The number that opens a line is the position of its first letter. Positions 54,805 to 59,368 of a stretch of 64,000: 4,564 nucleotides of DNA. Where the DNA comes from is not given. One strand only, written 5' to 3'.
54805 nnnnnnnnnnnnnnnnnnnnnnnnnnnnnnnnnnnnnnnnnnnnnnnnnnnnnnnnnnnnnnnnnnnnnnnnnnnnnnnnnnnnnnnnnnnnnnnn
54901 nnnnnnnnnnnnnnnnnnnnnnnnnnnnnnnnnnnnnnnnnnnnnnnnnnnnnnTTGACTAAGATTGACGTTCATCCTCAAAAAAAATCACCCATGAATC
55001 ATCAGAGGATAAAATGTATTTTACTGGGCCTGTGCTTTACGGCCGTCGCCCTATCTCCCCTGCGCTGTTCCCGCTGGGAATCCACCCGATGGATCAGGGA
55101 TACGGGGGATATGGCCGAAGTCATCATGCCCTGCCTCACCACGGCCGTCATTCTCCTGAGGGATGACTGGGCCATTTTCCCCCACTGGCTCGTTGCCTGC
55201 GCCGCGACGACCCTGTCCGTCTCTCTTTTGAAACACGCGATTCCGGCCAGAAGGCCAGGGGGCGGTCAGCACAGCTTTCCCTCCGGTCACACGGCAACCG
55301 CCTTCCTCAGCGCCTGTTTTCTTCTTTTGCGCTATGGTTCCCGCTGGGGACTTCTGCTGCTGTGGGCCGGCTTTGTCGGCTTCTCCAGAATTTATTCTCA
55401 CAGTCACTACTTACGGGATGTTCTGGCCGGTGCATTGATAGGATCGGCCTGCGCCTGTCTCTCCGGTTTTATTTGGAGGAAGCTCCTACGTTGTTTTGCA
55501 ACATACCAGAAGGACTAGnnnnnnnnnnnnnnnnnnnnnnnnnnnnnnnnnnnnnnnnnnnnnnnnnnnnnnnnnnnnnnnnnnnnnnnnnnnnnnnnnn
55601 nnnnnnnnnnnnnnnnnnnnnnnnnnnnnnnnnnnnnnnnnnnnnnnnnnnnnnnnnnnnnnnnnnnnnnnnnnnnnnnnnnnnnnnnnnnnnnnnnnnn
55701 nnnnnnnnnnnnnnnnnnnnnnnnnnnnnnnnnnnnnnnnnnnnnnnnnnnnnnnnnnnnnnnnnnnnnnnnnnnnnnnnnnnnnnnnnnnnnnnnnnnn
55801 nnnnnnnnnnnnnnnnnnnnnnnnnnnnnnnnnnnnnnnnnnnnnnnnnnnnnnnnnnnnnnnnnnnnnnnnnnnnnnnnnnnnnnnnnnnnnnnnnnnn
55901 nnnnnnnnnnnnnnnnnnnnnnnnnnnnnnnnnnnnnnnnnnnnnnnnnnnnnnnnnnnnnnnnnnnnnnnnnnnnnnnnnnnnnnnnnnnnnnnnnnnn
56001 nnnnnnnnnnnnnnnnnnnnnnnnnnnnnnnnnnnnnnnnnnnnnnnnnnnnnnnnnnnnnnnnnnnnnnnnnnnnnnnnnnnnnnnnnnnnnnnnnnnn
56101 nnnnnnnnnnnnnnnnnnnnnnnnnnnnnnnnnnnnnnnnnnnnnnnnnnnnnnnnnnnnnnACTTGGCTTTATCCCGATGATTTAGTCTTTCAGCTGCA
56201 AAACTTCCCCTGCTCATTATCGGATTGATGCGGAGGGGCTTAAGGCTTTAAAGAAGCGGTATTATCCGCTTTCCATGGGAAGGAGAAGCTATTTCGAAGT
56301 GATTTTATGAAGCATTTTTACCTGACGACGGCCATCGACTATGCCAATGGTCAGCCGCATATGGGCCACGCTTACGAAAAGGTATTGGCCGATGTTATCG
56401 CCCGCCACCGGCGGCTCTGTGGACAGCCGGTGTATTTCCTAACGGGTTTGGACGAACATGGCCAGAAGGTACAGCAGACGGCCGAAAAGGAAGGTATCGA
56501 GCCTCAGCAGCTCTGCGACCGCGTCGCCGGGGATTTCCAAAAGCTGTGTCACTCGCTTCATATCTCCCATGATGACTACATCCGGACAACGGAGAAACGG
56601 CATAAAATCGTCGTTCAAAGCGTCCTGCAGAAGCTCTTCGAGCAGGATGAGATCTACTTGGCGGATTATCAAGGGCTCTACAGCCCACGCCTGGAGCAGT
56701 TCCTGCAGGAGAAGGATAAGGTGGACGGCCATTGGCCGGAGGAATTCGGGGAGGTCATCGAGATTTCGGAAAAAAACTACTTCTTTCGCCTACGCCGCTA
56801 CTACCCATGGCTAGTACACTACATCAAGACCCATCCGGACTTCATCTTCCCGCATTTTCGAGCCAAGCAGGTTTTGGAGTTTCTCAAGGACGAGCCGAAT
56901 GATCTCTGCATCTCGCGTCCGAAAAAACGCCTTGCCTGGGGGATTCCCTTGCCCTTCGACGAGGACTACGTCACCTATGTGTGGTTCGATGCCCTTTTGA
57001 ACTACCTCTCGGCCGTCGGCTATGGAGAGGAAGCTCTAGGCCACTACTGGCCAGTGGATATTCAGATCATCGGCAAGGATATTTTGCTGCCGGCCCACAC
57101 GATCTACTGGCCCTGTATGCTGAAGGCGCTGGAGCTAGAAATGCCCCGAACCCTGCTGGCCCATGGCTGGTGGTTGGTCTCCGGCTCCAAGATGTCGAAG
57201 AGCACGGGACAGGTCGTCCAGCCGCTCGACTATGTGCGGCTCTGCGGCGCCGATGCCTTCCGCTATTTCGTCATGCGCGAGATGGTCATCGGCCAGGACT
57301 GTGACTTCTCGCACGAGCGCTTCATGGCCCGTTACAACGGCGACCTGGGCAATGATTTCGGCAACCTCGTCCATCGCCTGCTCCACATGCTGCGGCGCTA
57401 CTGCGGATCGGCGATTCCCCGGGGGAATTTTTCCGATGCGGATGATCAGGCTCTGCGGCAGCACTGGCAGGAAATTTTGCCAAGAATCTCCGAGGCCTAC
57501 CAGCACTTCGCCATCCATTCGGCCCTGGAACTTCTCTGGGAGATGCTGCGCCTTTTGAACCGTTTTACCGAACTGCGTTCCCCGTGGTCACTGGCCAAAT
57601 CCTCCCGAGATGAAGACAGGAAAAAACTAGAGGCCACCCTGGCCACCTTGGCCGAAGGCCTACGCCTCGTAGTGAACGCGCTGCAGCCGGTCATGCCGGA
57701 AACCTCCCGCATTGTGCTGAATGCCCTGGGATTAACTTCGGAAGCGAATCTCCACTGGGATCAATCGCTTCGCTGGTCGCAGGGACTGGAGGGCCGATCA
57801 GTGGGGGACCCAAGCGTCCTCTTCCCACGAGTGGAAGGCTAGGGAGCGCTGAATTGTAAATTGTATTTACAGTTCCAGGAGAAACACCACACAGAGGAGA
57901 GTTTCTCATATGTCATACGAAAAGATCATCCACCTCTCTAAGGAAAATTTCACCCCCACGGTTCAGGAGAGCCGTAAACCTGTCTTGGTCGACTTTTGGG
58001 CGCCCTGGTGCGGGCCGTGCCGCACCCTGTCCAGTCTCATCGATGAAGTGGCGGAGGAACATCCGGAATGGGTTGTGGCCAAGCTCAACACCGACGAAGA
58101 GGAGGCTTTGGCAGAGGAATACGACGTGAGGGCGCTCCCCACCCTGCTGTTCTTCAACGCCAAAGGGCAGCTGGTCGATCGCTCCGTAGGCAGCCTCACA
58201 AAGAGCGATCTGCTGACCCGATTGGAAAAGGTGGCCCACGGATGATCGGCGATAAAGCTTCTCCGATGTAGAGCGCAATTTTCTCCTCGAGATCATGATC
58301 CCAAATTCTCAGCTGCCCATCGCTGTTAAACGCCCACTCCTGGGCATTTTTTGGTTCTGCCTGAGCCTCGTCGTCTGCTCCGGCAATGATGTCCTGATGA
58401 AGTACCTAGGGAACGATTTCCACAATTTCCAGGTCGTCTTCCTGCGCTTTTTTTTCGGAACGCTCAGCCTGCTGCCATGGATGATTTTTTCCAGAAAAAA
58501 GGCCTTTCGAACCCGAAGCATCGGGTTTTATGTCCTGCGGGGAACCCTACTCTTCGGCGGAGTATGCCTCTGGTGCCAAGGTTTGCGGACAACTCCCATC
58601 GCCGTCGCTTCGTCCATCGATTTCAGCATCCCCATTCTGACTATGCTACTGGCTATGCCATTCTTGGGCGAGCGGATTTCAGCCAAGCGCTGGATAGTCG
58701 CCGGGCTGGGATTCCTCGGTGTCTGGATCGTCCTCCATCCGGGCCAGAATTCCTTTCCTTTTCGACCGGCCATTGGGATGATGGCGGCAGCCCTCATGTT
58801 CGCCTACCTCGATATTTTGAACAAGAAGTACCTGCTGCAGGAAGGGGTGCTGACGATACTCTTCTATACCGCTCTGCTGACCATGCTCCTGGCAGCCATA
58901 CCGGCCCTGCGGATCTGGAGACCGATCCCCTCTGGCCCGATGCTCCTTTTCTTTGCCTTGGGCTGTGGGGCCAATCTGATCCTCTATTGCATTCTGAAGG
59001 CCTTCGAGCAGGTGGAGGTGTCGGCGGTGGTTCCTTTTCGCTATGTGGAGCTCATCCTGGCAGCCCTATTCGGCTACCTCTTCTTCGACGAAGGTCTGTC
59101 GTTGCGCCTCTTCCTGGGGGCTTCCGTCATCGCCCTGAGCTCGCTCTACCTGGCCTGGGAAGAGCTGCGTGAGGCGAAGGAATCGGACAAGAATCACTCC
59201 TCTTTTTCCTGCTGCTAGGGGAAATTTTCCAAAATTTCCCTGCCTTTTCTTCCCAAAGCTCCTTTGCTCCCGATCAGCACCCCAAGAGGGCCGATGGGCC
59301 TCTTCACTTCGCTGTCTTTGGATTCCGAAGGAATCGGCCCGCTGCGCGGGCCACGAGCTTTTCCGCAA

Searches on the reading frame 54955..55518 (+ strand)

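Call 85: search_protein_families(library=pfam, proteins=[window:54955-55518:+], max_evalue=0.00001)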
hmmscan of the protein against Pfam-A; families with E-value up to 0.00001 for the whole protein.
window:54955-55518:+ (187 aa): 3 families
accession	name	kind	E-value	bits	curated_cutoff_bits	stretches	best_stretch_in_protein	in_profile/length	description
PF01569.27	PAP2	-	1.7e-16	60.6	27.2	1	77-170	29-121/130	PAP2 superfamily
PF14378.12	PAP2_3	-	2.5e-07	31.1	27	1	103-168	122-189/190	PAP2 superfamily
PF14360.12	PAP2_C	-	5.6e-06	27.3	27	1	110-167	8-69/74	PAP2 superfamily C-terminal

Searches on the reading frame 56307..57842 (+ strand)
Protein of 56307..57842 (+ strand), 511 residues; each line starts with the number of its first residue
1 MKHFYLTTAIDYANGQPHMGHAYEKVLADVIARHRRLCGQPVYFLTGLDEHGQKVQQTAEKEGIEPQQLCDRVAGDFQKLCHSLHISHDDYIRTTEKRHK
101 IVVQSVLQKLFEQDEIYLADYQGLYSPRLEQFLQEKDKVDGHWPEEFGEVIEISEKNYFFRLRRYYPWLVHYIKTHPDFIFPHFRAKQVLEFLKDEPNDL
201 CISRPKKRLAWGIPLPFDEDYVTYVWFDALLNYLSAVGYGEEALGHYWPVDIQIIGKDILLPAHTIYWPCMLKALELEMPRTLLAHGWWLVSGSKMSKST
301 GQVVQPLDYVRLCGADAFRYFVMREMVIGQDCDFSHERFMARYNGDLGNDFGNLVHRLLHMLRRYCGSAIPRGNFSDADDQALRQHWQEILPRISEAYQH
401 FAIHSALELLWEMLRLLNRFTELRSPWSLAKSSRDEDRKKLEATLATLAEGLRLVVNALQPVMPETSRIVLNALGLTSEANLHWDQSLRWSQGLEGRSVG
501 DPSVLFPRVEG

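Call 85: search_protein_families(library=pfam, proteins=[window:56307-57842:+], max_evalue=0.00001)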
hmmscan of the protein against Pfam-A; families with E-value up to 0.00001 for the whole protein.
window:56307-57842:+ (511 aa): 3 families
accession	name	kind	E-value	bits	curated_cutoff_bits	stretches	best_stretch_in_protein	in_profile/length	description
PF09334.17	tRNA-synt_1g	-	1.3e-98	330.7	20.1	2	154-358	179-390/391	tRNA synthetases class I (M)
PF00133.28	tRNA-synt_1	-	9.5e-27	94.2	22.7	2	2-95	23-118/414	tRNA synthetases class I (I, L, M and V)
PF01406.26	tRNA-synt_1e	-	1.2e-12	48.3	27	1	15-120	21-125/301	tRNA synthetases class I (C) catalytic domain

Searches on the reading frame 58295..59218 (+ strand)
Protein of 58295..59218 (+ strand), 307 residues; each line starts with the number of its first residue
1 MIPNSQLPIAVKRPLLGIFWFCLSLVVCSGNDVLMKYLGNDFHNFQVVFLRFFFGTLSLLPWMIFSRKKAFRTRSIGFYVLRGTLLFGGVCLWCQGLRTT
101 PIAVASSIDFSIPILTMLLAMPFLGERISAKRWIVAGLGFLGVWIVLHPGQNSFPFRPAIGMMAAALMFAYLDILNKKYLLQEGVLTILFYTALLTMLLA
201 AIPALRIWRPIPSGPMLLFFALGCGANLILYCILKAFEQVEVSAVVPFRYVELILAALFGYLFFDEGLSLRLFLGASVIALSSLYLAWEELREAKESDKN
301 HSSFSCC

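Call 76: search_protein_families(library=pfam, proteins=[window:58295-59218:+], max_evalue=0.00001)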
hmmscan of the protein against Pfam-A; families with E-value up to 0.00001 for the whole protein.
window:58295-59218:+ (307 aa): 1 family
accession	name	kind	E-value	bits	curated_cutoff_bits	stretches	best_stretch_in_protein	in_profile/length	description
PF00892.27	EamA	-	1e-33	116.9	28.2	2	16-147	2-134/135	EamA-like transporter family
